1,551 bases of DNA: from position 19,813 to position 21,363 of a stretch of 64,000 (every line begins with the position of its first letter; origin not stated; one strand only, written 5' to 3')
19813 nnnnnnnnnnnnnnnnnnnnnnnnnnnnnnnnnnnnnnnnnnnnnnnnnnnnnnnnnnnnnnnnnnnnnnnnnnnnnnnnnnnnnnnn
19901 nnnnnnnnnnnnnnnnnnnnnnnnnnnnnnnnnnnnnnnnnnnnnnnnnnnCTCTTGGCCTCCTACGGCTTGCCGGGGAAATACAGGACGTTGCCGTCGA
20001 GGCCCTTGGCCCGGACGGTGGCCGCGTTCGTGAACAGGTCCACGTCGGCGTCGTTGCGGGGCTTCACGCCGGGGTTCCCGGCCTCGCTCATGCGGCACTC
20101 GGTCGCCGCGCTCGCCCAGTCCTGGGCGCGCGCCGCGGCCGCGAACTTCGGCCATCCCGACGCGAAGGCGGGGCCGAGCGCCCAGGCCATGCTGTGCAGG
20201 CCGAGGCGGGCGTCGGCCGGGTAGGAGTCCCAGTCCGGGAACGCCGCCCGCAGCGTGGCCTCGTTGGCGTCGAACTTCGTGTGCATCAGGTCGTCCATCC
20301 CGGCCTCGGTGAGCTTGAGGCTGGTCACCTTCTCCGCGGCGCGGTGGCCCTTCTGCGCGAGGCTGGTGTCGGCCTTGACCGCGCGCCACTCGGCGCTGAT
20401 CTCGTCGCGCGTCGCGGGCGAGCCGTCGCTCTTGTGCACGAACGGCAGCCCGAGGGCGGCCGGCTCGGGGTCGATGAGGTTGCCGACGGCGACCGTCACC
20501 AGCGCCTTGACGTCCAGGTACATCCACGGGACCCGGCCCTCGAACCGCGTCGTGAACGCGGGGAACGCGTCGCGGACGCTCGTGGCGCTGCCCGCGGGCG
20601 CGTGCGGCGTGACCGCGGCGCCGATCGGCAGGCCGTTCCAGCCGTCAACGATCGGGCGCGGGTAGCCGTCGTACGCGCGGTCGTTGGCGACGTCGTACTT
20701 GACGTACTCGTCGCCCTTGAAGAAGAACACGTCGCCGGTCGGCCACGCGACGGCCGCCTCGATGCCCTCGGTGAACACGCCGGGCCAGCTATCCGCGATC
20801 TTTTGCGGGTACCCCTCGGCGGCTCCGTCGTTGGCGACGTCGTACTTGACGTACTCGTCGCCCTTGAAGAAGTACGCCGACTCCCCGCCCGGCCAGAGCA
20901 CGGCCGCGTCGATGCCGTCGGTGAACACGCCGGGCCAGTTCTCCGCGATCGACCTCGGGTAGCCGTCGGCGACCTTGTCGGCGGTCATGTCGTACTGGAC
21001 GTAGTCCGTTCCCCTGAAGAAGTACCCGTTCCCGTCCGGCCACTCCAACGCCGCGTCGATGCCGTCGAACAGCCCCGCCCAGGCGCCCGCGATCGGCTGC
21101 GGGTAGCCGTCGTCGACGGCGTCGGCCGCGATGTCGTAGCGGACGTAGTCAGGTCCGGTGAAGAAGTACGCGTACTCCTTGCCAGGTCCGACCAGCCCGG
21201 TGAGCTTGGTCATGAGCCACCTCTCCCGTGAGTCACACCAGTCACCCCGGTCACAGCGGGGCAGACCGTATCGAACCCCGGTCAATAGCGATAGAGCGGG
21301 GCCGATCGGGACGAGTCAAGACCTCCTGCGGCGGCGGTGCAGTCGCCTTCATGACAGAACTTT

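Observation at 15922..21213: Signal-peptide-less four-gene operon: hemopexin-lysozyme fusion, two paralogous unknowns, GH25 muramidase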

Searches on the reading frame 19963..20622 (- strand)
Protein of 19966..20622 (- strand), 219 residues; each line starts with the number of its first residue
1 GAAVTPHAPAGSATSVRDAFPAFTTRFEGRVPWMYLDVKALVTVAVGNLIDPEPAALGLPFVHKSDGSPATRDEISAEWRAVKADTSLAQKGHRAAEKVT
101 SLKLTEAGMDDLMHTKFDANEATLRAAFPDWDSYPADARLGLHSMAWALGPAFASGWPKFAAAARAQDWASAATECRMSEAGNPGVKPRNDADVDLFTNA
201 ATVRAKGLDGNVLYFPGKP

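Call 18: search_solved_structures(query=window:19966-20622:-, max_evalue=10, show_alignments=2)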
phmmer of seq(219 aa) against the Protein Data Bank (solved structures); distinct sequences matched with E-value up to 10: 3.
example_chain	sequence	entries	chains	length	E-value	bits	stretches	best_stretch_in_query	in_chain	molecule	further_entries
157l_A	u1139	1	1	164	0.41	13.6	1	122-179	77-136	T4 LYSOZYME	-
159l_A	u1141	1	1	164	0.73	12.7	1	122-179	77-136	T4 LYSOZYME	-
1tla_A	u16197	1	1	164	1.4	11.9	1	122-179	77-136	T4 LYSOZYME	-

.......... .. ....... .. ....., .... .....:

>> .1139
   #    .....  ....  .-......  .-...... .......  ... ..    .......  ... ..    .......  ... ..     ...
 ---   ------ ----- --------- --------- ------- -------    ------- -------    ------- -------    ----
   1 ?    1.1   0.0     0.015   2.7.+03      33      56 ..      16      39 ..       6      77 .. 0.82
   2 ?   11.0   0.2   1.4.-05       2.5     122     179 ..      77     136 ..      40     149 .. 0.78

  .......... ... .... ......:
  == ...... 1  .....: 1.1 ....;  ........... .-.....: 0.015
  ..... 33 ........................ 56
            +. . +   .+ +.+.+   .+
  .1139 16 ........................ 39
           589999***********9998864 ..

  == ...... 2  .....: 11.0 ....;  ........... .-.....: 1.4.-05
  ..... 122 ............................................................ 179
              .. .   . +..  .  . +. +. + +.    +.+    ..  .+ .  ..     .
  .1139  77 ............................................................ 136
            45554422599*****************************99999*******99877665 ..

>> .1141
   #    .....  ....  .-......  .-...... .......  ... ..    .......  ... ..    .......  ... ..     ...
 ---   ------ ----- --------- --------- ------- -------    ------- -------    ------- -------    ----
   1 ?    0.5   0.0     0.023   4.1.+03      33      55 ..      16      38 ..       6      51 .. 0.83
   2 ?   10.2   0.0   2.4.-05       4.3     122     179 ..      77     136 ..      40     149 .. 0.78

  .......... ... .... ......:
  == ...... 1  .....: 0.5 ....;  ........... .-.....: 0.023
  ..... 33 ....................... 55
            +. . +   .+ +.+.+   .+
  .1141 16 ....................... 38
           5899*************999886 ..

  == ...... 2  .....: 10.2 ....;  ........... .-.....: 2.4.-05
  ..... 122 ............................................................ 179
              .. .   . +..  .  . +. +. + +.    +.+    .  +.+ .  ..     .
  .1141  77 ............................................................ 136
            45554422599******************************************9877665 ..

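Call 64: search_solved_structures(query=A4, max_evalue=10, show_alignments=1)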
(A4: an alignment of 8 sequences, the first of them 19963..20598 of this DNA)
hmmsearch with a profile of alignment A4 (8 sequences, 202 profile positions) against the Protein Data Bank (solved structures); distinct sequences matched with E-value up to 10: 7.
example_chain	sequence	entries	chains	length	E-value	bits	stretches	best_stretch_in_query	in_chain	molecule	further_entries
6xc0_A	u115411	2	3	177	0.14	14.9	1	101-160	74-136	Lysozyme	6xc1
7cn7_A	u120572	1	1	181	0.15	14.9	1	100-160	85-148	Baseplate central spike complex protein gp5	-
1l75_A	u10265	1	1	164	0.31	13.8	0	113-164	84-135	LYSOZYME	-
1l72_A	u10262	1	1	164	0.32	13.8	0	112-163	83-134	LYSOZYME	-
9bh5_Ch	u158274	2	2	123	0.37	13.6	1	75-127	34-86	Large ribosomal subunit protein uL29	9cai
1tla_A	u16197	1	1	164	0.42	13.4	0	96-163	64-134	T4 LYSOZYME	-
1l73_A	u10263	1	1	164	0.51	13.1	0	113-161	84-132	LYSOZYME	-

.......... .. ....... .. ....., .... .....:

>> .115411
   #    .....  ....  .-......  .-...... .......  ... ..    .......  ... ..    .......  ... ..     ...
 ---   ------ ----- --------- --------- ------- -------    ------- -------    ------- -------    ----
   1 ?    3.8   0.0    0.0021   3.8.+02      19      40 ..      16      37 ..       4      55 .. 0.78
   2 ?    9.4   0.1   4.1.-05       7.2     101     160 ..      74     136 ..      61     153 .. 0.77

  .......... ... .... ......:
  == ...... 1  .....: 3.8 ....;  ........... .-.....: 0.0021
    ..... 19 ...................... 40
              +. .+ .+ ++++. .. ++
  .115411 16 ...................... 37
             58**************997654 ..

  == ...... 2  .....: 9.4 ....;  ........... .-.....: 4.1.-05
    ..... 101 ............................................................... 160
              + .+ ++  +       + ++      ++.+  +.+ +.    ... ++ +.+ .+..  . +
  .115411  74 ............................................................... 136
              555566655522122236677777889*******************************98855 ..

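Call 90: search_protein_families(library=pfam, alignment_id=A4, max_evalue=5)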
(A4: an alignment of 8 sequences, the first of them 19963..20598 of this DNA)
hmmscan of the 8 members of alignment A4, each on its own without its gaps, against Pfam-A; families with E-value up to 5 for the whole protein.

A. member 1, window:19963-20598:- (211 aa): 2 families
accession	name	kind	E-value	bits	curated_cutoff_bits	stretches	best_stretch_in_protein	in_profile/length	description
PF19711.4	DUF6207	-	0.0062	16.6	25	1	155-186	32-63/67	Family of unknown function (DUF6207)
PF02845.22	CUE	-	0.23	11.6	21.1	1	115-125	7-17/42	CUE domain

B. families by the number of members that match (of 8 scanned): 3 families
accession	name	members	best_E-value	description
PF19711.4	DUF6207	2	0.0054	Family of unknown function (DUF6207)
PF02845.22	CUE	1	0.23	CUE domain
PF11526.13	Pfc11_Clp1_ID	1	0.46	Pcf11, Clp1-interaction domain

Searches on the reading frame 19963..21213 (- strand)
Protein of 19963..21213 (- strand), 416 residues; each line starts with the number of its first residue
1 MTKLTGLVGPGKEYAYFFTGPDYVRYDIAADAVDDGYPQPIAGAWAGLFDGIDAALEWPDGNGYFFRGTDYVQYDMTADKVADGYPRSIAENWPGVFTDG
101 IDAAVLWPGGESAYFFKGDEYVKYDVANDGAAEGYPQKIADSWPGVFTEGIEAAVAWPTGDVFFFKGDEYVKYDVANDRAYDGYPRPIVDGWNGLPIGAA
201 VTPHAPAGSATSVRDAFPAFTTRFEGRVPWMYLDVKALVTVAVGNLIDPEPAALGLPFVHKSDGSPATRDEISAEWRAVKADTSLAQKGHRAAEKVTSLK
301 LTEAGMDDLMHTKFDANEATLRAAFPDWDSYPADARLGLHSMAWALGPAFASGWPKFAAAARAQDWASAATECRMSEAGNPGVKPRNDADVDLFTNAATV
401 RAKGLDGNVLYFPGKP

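Call 4: search_protein_families(library=pfam, proteins=[window:19963-21213:-], max_evalue=1)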
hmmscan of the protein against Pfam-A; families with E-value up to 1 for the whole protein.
window:19963-21213:- (416 aa): 4 families
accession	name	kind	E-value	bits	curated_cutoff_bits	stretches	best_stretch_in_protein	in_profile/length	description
PF00045.24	Hemopexin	-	2.1e-39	133.6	21.3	4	151-196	1-44/45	Hemopexin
PF19711.4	DUF6207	-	0.017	15.2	25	1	360-391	32-63/67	Family of unknown function (DUF6207)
PF12980.13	DUF3864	-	0.019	15.7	27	0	69-93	18-42/80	Domain of Unknown Function with PDB structure (DUF3864)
PF12667.13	NigD_N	-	0.15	12.7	24.3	0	158-184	8-33/67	NigD-like N-terminal OB domain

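Call 5: search_protein_families(library=ncbifam, proteins=[window:19963-21213:-], max_evalue=1)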
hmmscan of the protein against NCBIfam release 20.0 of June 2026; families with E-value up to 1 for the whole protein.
window:19963-21213:- (416 aa): 0 families

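Call 7: search_solved_structures(query=window:19963-21213:-, max_evalue=0.01)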
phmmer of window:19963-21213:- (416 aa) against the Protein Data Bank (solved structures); distinct sequences matched with E-value up to 0.01: 21.
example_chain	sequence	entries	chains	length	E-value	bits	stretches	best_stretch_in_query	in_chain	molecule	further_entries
2mqs_A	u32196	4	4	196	1.3e-21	80.4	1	29-198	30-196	Matrix metalloproteinase-14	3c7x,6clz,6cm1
6o5e_A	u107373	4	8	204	6.1e-19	71.5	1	23-196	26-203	Vitronectin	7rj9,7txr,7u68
1rtg_A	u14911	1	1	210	1.2e-13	54.1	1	9-125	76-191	HUMAN GELATINASE A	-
1gen_A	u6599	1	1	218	1.3e-13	54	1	9-125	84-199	GELATINASE A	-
6ix1_A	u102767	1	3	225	1.6e-13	53.7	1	32-193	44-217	2S Albumin protein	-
1ck7_A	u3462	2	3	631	7.2e-13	51.5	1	9-125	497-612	PROTEIN (GELATINASE A) | 72 KDA TYPE IV COLLAGENASE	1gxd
3oyo_A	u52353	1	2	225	6.5e-12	48.4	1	33-194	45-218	hemopexin fold protein CP4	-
3lp9_A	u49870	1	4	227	1.2e-11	47.5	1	14-195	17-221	LS-24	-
1qhu_A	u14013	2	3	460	5.1e-11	45.4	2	38-194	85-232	PROTEIN (HEMOPEXIN) | HEMOPEXIN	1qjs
2clt_A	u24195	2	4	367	3.7e-10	42.6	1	41-179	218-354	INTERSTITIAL COLLAGENASE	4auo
1su3_A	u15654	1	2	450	5.6e-10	42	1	41-179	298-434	Interstitial collagenase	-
3v6n_A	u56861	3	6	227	2.3e-09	40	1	32-177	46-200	Lectin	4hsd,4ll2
4oei_A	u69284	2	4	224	2.6e-09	39.8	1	32-177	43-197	Lectin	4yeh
1fbl_A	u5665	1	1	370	3.9e-09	39.2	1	41-179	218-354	FIBROBLAST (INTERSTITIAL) COLLAGENASE (MMP-1)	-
2jxy_A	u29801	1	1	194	1e-08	37.9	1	12-81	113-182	Macrophage metalloelastase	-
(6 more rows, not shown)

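Call 19: search_protein_families(library=phrogs, proteins=[window:19963-21213:-], max_evalue=0.1)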
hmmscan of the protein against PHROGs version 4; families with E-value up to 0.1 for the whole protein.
window:19963-21213:- (416 aa): 3 families
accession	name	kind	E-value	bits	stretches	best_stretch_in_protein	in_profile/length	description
phrog_7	-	lysis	0.00021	20.5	1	200-400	545-701/873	endolysin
phrog_28234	-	lysis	0.0014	18.8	1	300-399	119-224/372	endolysin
phrog_34461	-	unknown function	0.0099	16.8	0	108-127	25-44/64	-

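Call 20: search_protein_families(library=padloc, proteins=[window:19963-21213:-], max_evalue=0.1)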
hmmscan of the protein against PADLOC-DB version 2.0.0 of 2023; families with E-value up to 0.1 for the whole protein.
window:19963-21213:- (416 aa): 0 families
